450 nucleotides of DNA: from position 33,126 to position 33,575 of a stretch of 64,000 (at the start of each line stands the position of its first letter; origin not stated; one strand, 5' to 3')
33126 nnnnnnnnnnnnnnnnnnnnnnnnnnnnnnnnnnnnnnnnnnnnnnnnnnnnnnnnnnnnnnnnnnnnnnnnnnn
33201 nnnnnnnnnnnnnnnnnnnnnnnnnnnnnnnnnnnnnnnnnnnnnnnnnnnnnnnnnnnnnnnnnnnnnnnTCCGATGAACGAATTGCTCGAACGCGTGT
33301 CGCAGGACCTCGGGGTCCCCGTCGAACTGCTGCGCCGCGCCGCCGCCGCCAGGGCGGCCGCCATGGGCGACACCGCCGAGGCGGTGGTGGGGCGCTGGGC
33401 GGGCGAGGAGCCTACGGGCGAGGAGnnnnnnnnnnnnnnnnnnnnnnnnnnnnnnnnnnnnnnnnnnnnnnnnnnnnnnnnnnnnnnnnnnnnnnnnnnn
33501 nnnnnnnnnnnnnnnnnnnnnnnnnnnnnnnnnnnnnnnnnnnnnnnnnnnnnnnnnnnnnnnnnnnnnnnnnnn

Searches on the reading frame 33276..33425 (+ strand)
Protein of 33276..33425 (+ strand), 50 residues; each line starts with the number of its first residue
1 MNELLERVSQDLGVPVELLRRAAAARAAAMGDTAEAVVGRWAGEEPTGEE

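Call 50: predict_structure(alignment_id=A7)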
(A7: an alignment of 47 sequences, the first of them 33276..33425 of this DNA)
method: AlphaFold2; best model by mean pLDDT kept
length: 50 residues; sequences in the alignment: 47
mean_pLDDT: 88.8   pTM: 0.67
mean pLDDT of the five models: 88.8, 87.6, 86.5, 85.6, 85.3
residues with pLDDT >= 90: 40; 70-90: 4; 50-70: 4; < 50: 2
segments of 3 or more residues with pLDDT < 50: none
pLDDT, mean of each block of 10 residues (from residue 1): 92 96 96 94 65
secondary structure, 60 per line:
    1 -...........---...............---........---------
elements in order: H2-12 H16-30 H34-41

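Call 53: fold_search(model_id=the predicted structure, library=pdb)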
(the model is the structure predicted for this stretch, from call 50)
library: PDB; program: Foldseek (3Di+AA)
matches with E <= 10: 6; with E <= 0.001: 0
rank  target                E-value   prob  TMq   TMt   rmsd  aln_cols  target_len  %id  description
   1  1zz6_B                3.9e+00  0.09  0.32  0.12   6.2        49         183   24  Crystal Structure of Apo-HppE (released 2005-07-26)
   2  3kz3_A                6.1e+00  0.09  0.37  0.23   5.8        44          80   23  A structure of a lambda repressor fragment mutant (released 2010-02-23)
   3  9yhx_A                7.9e+00  0.05  0.42  0.04  10.3        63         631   25  DNA ligase 1 E346A/E592A in complex with nick containing 3'-8oxodG:C captured at pre-catalytic stage (released 2025-12-31)
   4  4yxx                  9.0e+00  0.28  0.68  0.18   1.3        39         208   20  Computationally designed left-handed alpha/alpha toroid with 6 repeats (released 2015-12-16)
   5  9bs4_E                9.0e+00  0.03  0.36  0.05  10.7        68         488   24  DNA Ligase 1 E346A/E592A double mutant with 5'-rG:C (released 2024-09-25)
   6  6hix_BY               9.6e+00  0.08  0.45  0.25   4.7        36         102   30  Cryo-EM structure of the Trypanosoma brucei mitochondrial ribosome - This entry contains the large mitoribosomal subu (released 2018-09-26)
